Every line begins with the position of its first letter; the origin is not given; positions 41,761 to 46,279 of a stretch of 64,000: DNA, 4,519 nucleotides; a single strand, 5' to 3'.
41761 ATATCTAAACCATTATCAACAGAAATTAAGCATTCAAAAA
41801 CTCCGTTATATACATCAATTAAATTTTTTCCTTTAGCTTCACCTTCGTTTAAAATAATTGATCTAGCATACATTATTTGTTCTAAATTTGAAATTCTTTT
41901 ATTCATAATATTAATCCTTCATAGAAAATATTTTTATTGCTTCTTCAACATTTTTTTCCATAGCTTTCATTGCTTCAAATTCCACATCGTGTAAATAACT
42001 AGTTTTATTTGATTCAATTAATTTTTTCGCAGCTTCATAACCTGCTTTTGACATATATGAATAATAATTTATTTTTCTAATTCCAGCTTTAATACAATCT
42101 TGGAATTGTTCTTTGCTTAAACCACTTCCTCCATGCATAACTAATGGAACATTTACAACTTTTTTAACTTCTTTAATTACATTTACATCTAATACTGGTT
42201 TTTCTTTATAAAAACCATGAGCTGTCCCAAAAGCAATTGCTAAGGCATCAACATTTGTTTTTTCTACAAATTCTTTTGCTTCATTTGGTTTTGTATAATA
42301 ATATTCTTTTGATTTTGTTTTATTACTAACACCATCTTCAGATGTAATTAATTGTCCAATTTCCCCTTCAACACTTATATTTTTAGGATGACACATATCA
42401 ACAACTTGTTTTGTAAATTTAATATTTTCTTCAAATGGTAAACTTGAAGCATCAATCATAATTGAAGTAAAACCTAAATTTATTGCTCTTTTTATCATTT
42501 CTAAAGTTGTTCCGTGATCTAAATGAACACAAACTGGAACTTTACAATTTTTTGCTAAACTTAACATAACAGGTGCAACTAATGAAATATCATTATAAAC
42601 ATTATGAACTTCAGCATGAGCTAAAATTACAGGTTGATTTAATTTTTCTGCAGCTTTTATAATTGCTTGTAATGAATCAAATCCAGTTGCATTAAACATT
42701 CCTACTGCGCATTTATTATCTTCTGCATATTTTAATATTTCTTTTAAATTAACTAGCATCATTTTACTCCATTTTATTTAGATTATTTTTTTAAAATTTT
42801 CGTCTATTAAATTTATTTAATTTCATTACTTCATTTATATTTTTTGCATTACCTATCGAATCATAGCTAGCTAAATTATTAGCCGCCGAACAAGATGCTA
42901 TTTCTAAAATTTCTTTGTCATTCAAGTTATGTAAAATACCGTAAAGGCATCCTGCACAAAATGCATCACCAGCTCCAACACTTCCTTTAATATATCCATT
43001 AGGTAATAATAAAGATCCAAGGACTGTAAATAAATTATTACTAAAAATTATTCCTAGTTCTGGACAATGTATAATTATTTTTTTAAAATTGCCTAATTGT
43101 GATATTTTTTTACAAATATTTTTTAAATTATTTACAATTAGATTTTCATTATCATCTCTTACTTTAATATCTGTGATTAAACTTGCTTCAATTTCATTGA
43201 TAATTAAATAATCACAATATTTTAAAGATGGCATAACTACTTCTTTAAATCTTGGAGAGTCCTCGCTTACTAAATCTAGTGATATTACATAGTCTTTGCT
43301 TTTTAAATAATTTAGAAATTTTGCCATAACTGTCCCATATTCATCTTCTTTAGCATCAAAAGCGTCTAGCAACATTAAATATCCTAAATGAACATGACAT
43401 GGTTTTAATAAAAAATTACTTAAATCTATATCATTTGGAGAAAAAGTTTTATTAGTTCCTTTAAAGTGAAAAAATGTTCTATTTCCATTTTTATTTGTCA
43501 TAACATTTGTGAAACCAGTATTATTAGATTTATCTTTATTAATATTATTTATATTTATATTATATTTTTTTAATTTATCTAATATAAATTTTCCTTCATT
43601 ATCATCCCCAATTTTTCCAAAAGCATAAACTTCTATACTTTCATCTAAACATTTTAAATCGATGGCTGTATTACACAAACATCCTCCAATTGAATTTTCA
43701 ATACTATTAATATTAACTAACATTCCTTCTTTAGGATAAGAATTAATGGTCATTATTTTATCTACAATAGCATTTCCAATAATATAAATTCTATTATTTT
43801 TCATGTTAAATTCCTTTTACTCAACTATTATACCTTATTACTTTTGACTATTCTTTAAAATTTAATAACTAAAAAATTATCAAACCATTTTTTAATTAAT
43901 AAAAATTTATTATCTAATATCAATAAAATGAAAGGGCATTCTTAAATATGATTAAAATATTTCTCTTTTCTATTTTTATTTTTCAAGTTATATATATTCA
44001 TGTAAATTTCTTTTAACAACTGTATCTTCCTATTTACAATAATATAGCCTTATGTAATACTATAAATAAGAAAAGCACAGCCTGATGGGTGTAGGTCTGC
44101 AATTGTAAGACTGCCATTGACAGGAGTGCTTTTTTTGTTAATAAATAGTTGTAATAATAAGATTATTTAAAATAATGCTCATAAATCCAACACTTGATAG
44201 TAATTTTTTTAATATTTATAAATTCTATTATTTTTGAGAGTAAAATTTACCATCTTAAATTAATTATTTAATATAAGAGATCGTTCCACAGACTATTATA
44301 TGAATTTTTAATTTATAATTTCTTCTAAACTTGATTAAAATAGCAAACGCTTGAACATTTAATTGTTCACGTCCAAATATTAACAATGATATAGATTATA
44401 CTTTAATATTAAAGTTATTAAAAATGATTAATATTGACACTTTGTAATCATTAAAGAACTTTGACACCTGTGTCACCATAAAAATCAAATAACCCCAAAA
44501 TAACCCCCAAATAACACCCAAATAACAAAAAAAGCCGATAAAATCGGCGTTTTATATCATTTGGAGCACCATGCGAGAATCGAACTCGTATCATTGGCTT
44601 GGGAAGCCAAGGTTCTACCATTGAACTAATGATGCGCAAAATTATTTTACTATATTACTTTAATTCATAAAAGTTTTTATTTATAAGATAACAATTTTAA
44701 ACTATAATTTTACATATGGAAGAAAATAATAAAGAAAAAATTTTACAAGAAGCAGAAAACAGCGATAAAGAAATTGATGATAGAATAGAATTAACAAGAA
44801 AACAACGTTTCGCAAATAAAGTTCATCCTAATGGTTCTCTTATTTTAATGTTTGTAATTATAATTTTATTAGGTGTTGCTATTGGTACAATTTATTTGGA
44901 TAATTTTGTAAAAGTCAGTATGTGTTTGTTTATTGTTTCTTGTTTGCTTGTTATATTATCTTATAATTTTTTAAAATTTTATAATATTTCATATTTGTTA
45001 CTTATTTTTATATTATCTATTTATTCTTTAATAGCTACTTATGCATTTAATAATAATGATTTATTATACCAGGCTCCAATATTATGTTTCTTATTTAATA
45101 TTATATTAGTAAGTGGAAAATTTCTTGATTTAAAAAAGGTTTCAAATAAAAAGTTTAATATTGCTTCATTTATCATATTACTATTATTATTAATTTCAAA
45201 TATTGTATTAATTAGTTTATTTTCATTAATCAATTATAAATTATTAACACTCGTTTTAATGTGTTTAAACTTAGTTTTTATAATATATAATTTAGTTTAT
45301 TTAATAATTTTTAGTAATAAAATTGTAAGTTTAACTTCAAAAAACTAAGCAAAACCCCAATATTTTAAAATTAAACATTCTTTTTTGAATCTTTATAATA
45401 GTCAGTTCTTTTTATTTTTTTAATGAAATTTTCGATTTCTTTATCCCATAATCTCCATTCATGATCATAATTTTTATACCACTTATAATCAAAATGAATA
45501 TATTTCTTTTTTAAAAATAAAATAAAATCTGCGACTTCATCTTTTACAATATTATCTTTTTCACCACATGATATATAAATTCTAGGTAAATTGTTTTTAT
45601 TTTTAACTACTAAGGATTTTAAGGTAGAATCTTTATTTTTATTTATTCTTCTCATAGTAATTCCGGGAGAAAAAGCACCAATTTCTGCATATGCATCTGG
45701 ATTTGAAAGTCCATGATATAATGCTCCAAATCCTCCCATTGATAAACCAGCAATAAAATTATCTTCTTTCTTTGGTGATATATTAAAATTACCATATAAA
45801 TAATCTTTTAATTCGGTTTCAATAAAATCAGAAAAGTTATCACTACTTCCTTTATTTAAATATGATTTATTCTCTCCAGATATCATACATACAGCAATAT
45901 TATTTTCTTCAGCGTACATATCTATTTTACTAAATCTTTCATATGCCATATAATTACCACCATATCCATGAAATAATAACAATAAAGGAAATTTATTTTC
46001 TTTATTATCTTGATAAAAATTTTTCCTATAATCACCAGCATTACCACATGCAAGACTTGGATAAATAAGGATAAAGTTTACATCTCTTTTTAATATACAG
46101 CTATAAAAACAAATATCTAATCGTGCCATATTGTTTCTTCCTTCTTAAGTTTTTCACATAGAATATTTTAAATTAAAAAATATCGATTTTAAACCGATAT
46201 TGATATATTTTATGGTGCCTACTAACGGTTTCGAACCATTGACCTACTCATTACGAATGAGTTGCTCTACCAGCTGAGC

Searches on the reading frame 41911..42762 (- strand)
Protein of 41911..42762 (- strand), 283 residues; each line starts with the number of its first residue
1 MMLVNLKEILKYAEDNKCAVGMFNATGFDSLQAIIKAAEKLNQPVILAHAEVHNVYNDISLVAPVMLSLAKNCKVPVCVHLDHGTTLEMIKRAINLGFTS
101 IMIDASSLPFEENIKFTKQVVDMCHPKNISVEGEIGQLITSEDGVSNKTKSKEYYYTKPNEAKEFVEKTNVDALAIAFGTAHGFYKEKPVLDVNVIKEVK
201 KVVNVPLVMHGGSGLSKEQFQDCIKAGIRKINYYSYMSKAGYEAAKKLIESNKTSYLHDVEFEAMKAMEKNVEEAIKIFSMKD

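Call 16: search_protein_families(library=pfam, proteins=[window:41911-42762:-])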
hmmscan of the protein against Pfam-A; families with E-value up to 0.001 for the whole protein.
window:41911-42762:- (283 aa): 2 families
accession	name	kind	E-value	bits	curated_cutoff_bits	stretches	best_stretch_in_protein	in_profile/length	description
PF01116.26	F_bP_aldolase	-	8e-93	311.4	25.5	1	4-281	1-274/277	Fructose-bisphosphate aldolase class-II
PF02581.23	TMP-TENI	-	0.00042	20.2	27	0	178-231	121-174/180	Thiamine monophosphate synthase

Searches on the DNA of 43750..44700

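Call 66: search_rna_families(source=window, start=43750, end=44700, threshold=evalue, max_evalue=1)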
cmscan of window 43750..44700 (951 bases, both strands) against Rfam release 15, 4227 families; matches with E-value up to 1: 2.
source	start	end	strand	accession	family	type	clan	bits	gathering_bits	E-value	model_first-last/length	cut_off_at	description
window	44565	44635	-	RF00005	tRNA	Gene; tRNA;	CL00001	61.6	29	9.7e-13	1-71/71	no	tRNA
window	44497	44590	-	RF01770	rimP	Cis-reg; leader;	-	29.3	47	0.016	1-102/102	no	Gammaprotebacteria rimP leader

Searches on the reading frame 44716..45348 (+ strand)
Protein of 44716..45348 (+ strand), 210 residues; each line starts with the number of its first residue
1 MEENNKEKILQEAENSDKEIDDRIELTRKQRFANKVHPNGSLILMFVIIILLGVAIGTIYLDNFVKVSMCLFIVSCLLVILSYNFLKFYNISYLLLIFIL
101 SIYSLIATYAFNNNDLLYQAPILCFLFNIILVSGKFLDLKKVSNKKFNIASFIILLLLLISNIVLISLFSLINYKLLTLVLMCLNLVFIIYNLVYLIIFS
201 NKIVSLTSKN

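Call 16: search_protein_families(library=pfam, proteins=[window:44716-45348:+])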
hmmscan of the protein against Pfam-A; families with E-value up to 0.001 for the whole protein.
window:44716-45348:+ (210 aa): 0 families

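Call 73: find_encoding_contigs(protein=window:44716-45348:+, flank=6000, max_places=10)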
Protein window:44716-45348:+ (210 aa): 4 contigs read that carry it; 2 places shown.
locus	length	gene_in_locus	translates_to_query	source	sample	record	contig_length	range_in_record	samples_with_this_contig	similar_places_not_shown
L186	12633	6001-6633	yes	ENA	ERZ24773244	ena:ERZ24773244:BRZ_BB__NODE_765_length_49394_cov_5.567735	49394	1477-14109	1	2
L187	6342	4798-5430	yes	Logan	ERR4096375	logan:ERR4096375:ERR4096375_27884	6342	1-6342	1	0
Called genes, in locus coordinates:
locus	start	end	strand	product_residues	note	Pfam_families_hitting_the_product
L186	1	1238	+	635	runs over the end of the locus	PF00664:ABC_membrane, PF02463:SMC_N (weak), PF00005:ABC_tran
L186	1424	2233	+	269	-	PF01544:CorA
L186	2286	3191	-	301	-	PF14486:DUF4432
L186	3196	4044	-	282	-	PF01116:F_bP_aldolase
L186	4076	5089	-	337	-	PF00294:PfkB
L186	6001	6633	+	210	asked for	-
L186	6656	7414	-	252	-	PF00756:Esterase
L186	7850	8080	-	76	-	PF00550:PP-binding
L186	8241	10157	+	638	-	PF02518:HATPase_c (weak), PF13589:HATPase_c_3, PF00183:HSP90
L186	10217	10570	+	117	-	PF01880:Desulfoferrodox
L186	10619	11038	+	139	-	PF09424:YqeY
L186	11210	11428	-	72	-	-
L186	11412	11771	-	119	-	-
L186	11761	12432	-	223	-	-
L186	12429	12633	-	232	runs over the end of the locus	-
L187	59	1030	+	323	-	PF01544:CorA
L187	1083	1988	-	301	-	PF14486:DUF4432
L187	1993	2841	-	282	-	PF01116:F_bP_aldolase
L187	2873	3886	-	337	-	PF00294:PfkB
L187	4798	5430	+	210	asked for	-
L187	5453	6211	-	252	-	PF00756:Esterase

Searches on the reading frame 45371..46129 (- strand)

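Call 16: search_protein_families(library=pfam, proteins=[window:45371-46129:-])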
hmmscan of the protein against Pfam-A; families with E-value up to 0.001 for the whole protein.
window:45371-46129:- (252 aa): 3 families
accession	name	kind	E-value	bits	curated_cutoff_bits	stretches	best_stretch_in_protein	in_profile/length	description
PF00756.26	Esterase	-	8.1e-21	75.4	22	1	38-230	12-242/251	Putative esterase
PF12146.15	Hydrolase_4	-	2.5e-05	24.1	27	1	49-185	6-138/239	Serine aminopeptidase, S33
PF02230.22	Abhydrolase_2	-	0.0001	22.7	23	0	95-169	86-152/217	Phospholipase/Carboxylesterase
